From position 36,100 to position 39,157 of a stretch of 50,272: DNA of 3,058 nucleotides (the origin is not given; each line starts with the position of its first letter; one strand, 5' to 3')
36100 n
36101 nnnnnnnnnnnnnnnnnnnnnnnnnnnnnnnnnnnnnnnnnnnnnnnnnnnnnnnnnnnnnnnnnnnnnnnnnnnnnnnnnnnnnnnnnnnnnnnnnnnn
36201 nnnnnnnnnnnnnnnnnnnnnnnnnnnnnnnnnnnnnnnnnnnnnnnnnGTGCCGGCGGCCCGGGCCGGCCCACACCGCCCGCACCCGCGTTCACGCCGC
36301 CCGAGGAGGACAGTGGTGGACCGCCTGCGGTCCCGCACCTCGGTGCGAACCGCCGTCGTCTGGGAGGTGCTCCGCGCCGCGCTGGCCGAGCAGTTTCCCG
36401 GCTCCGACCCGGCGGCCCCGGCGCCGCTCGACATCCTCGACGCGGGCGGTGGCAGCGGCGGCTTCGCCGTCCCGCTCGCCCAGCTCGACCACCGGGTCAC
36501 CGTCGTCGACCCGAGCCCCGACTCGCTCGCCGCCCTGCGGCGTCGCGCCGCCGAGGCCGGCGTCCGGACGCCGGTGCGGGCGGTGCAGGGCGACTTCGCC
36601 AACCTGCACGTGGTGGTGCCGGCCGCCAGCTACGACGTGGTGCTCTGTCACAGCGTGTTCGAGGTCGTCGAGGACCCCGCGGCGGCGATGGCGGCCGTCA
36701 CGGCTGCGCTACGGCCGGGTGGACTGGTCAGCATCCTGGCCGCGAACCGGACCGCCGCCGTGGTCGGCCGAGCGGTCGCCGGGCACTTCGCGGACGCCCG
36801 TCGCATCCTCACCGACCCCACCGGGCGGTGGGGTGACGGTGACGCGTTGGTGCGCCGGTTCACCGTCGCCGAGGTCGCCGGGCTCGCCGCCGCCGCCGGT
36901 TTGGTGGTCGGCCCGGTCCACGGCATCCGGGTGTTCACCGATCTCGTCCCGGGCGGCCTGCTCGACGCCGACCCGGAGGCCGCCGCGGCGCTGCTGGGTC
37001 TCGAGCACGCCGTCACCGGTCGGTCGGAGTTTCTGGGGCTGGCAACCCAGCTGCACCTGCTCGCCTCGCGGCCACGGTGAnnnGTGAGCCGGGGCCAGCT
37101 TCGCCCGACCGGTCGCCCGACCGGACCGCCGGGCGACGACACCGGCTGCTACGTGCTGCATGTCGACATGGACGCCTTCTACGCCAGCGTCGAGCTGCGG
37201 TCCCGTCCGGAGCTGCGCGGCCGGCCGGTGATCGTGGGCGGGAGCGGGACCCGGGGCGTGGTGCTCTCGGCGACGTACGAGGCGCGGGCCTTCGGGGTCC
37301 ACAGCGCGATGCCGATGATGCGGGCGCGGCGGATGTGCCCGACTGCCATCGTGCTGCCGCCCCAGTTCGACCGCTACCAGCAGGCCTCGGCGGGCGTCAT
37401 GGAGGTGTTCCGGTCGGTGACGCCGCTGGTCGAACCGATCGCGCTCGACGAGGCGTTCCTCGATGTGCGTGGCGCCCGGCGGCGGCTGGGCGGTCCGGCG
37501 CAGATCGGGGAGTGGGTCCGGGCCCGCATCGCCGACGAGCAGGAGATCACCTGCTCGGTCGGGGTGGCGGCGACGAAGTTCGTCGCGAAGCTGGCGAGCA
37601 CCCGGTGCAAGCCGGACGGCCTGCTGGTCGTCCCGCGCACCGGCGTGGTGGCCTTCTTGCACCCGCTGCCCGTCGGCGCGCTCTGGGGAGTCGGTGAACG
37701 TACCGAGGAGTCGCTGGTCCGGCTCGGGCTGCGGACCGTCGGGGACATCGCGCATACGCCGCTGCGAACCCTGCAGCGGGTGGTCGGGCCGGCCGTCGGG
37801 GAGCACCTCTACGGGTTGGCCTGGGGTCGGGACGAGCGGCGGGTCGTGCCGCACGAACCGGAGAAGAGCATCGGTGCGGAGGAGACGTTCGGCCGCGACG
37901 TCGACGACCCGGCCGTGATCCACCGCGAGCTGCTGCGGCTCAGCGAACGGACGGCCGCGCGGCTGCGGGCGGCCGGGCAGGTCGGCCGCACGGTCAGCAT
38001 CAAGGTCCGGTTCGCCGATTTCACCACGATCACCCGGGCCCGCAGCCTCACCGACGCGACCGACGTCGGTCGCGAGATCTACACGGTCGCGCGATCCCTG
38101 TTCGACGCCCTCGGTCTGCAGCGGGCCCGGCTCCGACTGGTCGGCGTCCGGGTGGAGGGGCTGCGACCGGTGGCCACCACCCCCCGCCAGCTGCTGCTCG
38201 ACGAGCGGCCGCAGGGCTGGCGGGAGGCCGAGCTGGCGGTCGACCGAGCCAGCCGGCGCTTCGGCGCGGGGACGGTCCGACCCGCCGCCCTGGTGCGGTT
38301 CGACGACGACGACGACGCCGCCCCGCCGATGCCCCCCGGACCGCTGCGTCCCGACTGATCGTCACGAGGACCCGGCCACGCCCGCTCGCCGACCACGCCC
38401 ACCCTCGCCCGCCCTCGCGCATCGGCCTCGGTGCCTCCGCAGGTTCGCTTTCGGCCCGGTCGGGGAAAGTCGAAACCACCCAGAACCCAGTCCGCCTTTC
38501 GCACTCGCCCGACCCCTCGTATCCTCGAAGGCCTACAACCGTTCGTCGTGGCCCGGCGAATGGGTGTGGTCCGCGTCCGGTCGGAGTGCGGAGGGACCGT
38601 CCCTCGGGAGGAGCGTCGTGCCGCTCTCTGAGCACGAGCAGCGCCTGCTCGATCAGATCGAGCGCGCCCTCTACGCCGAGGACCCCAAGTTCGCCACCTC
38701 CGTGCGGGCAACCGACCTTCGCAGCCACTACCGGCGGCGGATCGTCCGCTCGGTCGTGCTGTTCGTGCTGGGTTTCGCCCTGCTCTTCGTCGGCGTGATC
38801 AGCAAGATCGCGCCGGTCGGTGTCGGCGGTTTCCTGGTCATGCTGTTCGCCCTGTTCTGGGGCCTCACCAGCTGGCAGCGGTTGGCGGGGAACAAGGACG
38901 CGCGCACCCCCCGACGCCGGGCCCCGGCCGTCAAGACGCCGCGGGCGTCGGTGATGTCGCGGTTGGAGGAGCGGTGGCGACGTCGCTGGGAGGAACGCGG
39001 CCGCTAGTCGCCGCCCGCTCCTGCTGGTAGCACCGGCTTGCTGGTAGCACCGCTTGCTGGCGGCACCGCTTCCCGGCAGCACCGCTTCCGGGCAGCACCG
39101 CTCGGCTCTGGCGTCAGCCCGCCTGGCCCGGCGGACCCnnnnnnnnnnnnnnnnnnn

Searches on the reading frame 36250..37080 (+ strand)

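Call 50: search_protein_families(library=pfam, proteins=[window:36250-37080:+], max_evalue=0.01)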
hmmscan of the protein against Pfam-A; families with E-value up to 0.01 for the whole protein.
window:36250-37080:+ (276 aa): 7 families
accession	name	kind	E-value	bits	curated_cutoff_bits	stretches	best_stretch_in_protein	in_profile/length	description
PF08241.18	Methyltransf_11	-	2.2e-18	67.1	21.2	1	63-161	1-94/95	Methyltransferase domain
PF13649.12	Methyltransf_25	-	4.3e-18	66.2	27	1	62-158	1-97/97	Methyltransferase domain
PF08242.18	Methyltransf_12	-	3.9e-17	63.2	30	1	63-159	1-97/98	Methyltransferase domain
PF13489.12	Methyltransf_23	-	1.3e-14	54.6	27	1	54-182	18-124/164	Methyltransferase domain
PF13847.12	Methyltransf_31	-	1.1e-11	45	27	1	61-169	6-116/145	Methyltransferase domain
PF09445.16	Methyltransf_15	-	0.0005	20.1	22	1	62-133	4-77/165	RNA cap guanine-N2 methyltransferase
PF05175.20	MTS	-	0.0028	17.7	23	1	61-163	34-139/170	Methyltransferase small domain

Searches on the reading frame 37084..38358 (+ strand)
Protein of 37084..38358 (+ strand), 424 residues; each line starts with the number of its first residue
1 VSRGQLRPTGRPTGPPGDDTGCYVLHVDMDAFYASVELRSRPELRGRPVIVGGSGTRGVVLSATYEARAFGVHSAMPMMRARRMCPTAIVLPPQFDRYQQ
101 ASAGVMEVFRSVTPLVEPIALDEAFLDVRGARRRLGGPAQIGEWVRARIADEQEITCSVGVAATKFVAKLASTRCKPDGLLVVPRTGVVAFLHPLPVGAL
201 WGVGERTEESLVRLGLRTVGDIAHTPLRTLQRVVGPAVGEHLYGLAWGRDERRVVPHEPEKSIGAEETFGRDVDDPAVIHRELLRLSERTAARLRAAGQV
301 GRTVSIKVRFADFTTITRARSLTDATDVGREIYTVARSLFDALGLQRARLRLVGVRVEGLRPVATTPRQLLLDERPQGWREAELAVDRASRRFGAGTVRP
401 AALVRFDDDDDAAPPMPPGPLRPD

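Call 5: search_protein_families(library=pfam, proteins=[window:37084-38358:+], max_evalue=0.1)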
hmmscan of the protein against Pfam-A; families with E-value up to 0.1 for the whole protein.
window:37084-38358:+ (424 aa): 4 families
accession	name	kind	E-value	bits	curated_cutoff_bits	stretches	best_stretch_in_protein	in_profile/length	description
PF00817.25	IMS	-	1.5e-51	174.7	23.2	1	27-172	1-147/148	impB/mucB/samB family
PF11799.13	IMS_C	-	6e-31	107.5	20.7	1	261-370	2-107/109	impB/mucB/samB family C-terminal domain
PF21999.2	IMS_HHH_1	-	1.8e-08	35.1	27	1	200-250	3-53/53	DNA polymerase-iota, thumb domain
PF11798.14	IMS_HHH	-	8e-05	23.1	24.4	1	190-215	6-31/32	IMS family HHH motif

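Call 6: search_protein_families(library=ncbifam, proteins=[window:37084-38358:+], max_evalue=0.1)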
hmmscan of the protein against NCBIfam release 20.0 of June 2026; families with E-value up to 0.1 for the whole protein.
window:37084-38358:+ (424 aa): 10 families
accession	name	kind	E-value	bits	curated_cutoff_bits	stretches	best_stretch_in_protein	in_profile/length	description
NF003015.0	PRK03858.1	subfamily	4.9e-122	407.8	367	1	23-410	8-392/399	DNA polymerase IV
NF002882.0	PRK03348.1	equivalog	8.2e-115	384.2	389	1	23-364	6-348/461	DNA polymerase IV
NF002751.0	PRK02794.1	equivalog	3.2e-106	355.7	371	1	24-400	40-414/425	DNA polymerase IV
NF002677.0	PRK02406.1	equivalog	4.3e-105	351.7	256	1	24-363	8-346/357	DNA polymerase IV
NF010731.0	PRK14133.1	equivalog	3.4e-87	292.9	362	1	24-363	5-339/352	DNA polymerase IV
NF002848.0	PRK03103.1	subfamily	2.7e-86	289.6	381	1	22-401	4-389/410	DNA polymerase IV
NF002883.0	PRK03352.1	equivalog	7.4e-83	278.6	330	1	23-359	6-341/347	DNA polymerase IV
NF002492.0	PRK01810.1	equivalog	1.5e-80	271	399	1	23-374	11-363/412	DNA polymerase IV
NF002292.0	PRK01216.1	equivalog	9.1e-48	163.1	339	1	24-359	3-338/351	DNA polymerase IV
NF002955.0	PRK03609.1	subfamily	1e-34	120.2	431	1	26-384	4-374/422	translesion error-prone DNA polymerase V subunit UmuC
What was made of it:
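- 37084..38358 (+): DinB-type Y-family polymerase (Pol IV), with catalytic motifs intact. Pfam IMS and IMS_C; NCBIfam Pol IV at 408 bits against a cut-off of 367 (calls 5, 6).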

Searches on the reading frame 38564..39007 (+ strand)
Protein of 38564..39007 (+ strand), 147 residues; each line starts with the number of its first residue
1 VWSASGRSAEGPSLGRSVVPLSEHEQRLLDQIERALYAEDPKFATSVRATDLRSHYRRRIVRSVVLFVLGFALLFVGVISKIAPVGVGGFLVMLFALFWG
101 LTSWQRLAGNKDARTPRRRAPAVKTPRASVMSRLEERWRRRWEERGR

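Call 50: search_protein_families(library=pfam, proteins=[window:38564-39007:+], max_evalue=0.01)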
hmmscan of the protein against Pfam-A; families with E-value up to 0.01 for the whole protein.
window:38564-39007:+ (147 aa): 3 families
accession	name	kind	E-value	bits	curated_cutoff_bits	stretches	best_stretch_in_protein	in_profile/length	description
PF11239.13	DUF3040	-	1.5e-28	99.3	24.7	1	19-99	1-84/84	Protein of unknown function (DUF3040)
PF23933.1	DUF7269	-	0.00057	20.4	29.1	1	64-145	3-87/162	Family of unknown function (DUF7269)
PF05915.17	TMEM_230_134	-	0.0076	16.8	26.8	1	50-100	41-87/119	Transmembrane proteins 230/134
